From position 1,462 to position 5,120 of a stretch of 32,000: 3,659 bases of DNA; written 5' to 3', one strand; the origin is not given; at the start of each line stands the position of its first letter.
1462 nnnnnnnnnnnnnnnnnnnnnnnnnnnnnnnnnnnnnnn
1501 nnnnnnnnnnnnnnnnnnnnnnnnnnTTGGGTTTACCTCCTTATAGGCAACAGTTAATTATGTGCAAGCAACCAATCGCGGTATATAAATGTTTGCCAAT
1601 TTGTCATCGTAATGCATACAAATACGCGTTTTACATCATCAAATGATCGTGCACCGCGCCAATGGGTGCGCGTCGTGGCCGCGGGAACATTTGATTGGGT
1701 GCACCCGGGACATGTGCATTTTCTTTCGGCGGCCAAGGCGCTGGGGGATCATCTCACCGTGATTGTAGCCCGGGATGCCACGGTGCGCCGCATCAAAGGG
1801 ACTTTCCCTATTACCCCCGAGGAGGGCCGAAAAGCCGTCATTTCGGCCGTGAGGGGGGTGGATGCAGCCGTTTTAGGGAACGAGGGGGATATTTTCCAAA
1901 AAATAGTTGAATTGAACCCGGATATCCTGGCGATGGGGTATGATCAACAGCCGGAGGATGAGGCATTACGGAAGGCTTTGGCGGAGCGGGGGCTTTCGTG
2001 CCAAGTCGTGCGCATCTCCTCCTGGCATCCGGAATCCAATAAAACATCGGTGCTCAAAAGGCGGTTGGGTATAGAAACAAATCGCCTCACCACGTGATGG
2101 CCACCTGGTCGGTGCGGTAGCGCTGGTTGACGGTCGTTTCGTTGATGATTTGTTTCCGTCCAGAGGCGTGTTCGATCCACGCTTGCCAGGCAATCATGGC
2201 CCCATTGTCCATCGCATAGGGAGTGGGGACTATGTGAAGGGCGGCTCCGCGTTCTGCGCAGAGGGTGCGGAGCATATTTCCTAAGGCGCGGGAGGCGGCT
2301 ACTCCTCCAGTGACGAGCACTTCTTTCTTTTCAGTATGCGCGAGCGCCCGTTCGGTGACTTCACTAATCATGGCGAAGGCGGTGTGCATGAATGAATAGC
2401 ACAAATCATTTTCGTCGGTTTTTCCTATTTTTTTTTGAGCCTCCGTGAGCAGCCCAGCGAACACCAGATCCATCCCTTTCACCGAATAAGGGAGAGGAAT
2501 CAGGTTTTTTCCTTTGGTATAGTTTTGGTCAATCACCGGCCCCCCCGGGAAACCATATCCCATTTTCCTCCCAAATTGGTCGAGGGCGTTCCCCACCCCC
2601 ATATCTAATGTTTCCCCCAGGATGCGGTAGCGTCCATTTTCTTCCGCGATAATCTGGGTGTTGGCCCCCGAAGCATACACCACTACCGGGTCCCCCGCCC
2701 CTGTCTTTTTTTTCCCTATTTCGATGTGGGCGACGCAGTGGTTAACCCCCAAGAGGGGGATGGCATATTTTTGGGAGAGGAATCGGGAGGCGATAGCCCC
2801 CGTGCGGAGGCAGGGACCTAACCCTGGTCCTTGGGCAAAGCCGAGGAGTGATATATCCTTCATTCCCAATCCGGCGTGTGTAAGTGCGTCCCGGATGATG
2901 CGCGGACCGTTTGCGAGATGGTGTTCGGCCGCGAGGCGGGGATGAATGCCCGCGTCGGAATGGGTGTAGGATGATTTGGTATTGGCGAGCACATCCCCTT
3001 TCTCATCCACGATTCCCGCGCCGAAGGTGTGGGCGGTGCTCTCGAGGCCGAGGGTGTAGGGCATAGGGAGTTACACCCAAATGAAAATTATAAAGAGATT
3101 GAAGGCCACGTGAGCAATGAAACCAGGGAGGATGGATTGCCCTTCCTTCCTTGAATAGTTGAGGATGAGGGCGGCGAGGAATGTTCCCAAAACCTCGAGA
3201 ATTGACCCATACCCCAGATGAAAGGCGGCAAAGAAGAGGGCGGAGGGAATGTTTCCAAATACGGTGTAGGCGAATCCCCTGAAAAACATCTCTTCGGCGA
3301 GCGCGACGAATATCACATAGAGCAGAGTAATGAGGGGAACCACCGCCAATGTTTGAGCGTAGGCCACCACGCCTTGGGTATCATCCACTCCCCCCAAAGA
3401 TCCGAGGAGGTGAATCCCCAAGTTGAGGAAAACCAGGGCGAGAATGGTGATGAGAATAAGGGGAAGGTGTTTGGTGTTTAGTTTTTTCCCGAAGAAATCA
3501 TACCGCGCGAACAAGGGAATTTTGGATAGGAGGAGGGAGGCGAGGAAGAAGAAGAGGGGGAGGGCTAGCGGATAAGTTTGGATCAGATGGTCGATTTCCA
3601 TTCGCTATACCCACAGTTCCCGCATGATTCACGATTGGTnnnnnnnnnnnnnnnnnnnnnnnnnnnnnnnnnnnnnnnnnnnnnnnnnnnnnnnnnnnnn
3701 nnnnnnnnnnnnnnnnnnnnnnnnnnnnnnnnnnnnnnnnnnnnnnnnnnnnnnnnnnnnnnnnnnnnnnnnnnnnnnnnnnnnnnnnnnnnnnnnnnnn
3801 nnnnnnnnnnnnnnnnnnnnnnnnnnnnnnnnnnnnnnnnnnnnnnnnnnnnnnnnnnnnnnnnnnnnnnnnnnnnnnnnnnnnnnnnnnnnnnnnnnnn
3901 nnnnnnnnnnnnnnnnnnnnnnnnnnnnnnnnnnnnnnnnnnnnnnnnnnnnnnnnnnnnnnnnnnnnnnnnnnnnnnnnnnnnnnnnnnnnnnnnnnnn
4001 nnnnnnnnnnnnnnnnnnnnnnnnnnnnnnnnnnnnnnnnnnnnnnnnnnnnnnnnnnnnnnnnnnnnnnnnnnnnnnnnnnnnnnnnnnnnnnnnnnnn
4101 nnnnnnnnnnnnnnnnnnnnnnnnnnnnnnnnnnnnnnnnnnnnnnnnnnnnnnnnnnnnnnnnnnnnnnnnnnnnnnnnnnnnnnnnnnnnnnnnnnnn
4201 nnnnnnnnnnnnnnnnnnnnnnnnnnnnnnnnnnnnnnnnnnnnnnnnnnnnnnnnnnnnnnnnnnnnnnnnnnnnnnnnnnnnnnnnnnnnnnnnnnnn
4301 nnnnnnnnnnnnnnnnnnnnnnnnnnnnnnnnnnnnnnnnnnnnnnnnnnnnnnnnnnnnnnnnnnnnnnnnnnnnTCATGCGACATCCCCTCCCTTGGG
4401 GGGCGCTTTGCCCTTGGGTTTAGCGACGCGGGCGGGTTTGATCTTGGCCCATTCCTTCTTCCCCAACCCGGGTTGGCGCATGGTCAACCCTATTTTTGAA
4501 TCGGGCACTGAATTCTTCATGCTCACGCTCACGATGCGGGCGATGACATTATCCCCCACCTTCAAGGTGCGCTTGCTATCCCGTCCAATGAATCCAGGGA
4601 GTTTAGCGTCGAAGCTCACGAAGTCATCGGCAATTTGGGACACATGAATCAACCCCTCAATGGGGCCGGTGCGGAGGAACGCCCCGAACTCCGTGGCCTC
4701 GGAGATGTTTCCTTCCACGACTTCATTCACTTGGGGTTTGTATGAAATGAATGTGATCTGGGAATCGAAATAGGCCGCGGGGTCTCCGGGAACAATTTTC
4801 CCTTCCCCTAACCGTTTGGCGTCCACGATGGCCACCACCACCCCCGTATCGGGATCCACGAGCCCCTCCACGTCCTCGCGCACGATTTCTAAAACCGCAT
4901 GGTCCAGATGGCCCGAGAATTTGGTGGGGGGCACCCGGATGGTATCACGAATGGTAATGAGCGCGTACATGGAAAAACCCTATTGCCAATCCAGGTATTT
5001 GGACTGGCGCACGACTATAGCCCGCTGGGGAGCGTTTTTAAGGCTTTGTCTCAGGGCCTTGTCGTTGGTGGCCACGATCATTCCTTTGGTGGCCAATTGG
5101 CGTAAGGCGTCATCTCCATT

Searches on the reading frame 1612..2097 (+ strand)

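Call 15: search_protein_families(library=ncbifam, proteins=[window:1612-2097:+], max_evalue=0.001)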
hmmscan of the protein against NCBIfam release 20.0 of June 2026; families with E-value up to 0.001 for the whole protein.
window:1612-2097:+ (161 aa): 6 families
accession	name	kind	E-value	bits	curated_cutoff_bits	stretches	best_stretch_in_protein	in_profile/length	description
TIGR02199.1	rfaE_dom_II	equivalog_domain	3.8e-23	81.9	181.5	1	21-136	14-130/144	D-glycero-beta-D-manno-heptose 1-phosphate adenylyltransferase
NF008454.0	PRK11316.1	equivalog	4e-21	75.2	521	1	21-136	343-459/475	bifunctional D-glycero-beta-D-manno-heptose-7-phosphate kinase/D-glycero-beta-D-manno-heptose 1-phosphate adenylyltransferase HldE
TIGR00125.1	cyt_tran_rel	domain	5.8e-15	55.2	27.7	1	20-84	1-63/65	adenylyltransferase/cytidyltransferase family protein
TIGR01518.1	g3p_cytidyltrns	equivalog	2.4e-12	47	165.4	1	21-121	1-101/125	glycerol-3-phosphate cytidylyltransferase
NF001985.0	PRK00777.1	subfamily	2.9e-07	30.7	104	1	19-77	5-62/157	pantetheine-phosphate adenylyltransferase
TIGR01510.1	coaD_prev_kdtB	equivalog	0.00084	19.4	103.3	0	21-56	2-37/155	pantetheine-phosphate adenylyltransferase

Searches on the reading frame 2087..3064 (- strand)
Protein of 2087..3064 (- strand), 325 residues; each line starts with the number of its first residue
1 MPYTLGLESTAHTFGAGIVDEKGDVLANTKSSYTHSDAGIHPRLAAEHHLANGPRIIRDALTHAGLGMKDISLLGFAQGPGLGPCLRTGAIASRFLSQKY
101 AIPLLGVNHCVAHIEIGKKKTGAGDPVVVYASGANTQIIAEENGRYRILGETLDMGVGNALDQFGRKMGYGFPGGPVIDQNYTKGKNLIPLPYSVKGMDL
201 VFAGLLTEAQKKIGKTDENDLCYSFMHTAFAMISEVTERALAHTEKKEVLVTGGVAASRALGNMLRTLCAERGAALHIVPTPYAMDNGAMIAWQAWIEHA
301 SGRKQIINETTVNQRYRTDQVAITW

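Call 15: search_protein_families(library=ncbifam, proteins=[window:2087-3064:-], max_evalue=0.001)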
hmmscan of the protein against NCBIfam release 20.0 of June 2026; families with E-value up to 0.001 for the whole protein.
window:2087-3064:- (325 aa): 5 families
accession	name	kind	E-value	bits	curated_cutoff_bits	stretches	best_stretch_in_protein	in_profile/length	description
TIGR03722.2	arch_KAE1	equivalog_domain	7.1e-134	446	375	1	5-325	2-323/323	KEOPS complex N(6)-L-threonylcarbamoyladenine synthase Kae1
NF007174.0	PRK09605.1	equivalog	6.5e-132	440.7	447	1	4-325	3-325/535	bifunctional N(6)-L-threonylcarbamoyladenine synthase/serine/threonine protein kinase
TIGR00329.1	gcp_kae1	subfamily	1.3e-78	264.3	207.8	1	5-292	1-305/305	tRNA (adenosine(37)-N6)-threonylcarbamoyltransferase complex transferase subunit TsaD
TIGR03723.1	T6A_TsaD_YgjD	equivalog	6.2e-55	186.5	296.1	1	5-297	2-311/314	tRNA (adenosine(37)-N6)-threonylcarbamoyltransferase complex transferase subunit TsaD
TIGR03725.1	T6A_YeaZ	equivalog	9.7e-06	25.7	69.3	1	47-114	31-98/212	tRNA (adenosine(37)-N6)-threonylcarbamoyltransferase complex dimerization subunit type 1 TsaB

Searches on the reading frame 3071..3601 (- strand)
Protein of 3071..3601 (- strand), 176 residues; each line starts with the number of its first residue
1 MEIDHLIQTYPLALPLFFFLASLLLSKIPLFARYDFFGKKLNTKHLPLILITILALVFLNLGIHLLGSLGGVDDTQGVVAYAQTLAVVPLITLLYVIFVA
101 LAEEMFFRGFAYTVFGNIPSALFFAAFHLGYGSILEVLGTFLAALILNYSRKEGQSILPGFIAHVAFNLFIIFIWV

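Call 15: search_protein_families(library=ncbifam, proteins=[window:3071-3601:-], max_evalue=0.001)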
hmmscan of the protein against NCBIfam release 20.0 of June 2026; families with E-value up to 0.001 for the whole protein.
window:3071-3601:- (176 aa): 4 families
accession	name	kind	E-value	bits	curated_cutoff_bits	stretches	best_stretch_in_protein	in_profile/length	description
NF041647.1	ABC_perm_CPBP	equivalog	5e-07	28.9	435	1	78-174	532-633/636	ABC transporter permease subunit/CPBP intramembrane protease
NF033192.3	CPBP_JDVT_MrtJ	equivalog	1.3e-06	29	75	1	117-173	41-97/98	JDVT-CTERM system glutamic-type intramembrane protease MrtJ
NF040589.1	CPBP_Synerg_MrtS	equivalog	6.6e-06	26.4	130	1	96-173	80-165/170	Synerg-CTERM system glutamic-type intramembrane protease MrtS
NF040914.1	Mrt_core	domain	1.2e-05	25.3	100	0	93-113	5-25/108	myxosortase family intramembrane protease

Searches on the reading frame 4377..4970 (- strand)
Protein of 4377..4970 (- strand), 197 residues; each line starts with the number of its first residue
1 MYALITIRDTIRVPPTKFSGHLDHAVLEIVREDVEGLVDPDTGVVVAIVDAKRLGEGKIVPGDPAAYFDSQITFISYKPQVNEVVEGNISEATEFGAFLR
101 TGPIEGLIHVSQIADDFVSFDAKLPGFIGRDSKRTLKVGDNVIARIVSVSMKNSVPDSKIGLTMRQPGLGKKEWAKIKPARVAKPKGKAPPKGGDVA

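Call 15: search_protein_families(library=ncbifam, proteins=[window:4377-4970:-], max_evalue=0.001)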
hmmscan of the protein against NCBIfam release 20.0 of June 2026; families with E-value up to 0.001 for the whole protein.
window:4377-4970:- (197 aa): 22 families
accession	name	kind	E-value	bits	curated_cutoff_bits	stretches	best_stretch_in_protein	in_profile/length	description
NF006333.0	PRK08563.1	equivalog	4.2e-66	222.1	143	1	1-177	1-178/188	DNA-directed RNA polymerase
TIGR00448.1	rpoE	equivalog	4.9e-53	179.4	124.2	1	1-175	1-176/179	DNA-directed RNA polymerase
TIGR02063.1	RNase_R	equivalog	2.9e-12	45.7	597.85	1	79-153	626-702/711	ribonuclease R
TIGR00358.1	3_prime_RNase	superfamily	2.2e-10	39.5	368.6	1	79-153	573-649/657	VacB/RNase II family 3'-5' exoribonuclease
NF008648.0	PRK11642.1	equivalog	4.1e-10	38.6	982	1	79-187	641-752/813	ribonuclease R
NF005208.0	PRK06676.1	equivalog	6.4e-08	32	368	1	81-118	193-230/391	30S ribosomal protein S1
NF004956.0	PRK06299.1-6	equivalog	8.6e-08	31.2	711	1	78-153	369-433/554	30S ribosomal protein S1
NF006363.0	PRK08582.1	equivalog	1.4e-07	31.8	171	1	81-168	5-77/140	S1 domain-containing RNA-binding protein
NF000907.0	PRK00087.1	equivalog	5.3e-07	28.2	624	1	80-152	477-624/671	bifunctional 4-hydroxy-3-methylbut-2-enyl diphosphate reductase/30S ribosomal protein S1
NF040579.1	S1_dom_CvfD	subfamily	5.5e-07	29.8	117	1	81-167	3-75/113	CvfD/Ygs/GSP13 family RNA-binding post-transcriptional regulator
NF005973.0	PRK08059.1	equivalog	5.6e-07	29.7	148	1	80-166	6-78/123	S1 domain-containing post-transcriptional regulator GSP13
NF004473.0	PRK05807.1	equivalog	6.5e-07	29.8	178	1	81-172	5-80/136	S1 domain-containing RNA-binding protein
NF010379.0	PRK13806.1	equivalog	1e-06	27.7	648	1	80-167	201-278/491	30S ribosomal protein S1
NF004952.0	PRK06299.1-2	equivalog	1.5e-06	26.8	524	1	81-177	218-297/580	30S ribosomal protein S1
TIGR00717.1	rpsA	equivalog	1.2e-05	24.1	577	1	78-153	443-508/516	30S ribosomal protein S1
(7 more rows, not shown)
